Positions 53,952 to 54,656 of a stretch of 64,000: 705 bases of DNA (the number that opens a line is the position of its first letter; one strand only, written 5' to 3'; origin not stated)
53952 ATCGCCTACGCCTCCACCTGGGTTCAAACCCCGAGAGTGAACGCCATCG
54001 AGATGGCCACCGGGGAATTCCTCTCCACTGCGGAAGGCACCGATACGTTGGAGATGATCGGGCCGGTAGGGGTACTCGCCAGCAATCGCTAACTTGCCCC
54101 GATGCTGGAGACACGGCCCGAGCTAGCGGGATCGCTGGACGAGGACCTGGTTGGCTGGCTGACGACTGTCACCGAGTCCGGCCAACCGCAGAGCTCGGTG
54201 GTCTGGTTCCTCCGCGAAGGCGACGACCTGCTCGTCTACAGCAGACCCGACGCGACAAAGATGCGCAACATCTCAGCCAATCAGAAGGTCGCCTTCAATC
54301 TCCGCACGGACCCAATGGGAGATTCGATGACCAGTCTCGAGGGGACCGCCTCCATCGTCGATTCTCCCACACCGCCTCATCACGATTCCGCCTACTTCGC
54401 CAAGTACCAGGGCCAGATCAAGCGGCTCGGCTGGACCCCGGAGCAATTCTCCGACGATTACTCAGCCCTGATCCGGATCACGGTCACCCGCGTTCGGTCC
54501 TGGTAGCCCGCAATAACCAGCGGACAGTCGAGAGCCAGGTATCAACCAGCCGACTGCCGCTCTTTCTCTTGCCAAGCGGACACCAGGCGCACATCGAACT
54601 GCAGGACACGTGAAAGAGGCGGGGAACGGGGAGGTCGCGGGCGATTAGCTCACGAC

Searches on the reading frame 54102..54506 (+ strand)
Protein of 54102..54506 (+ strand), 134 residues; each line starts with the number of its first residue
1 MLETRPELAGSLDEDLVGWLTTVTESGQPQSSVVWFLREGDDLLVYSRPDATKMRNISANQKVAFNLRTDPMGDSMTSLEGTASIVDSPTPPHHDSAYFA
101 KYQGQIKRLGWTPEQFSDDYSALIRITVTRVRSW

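Call 29: search_protein_families(library=pfam, proteins=[window:54102-54506:+], max_evalue=0.00001)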
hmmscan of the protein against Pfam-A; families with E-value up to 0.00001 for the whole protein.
window:54102-54506:+ (134 aa): 1 family
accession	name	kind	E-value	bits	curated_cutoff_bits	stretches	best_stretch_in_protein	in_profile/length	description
PF01243.27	PNPOx_N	-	2.1e-15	57.6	28.1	1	6-134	3-119/120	Pyridoxamine 5'-phosphate oxidase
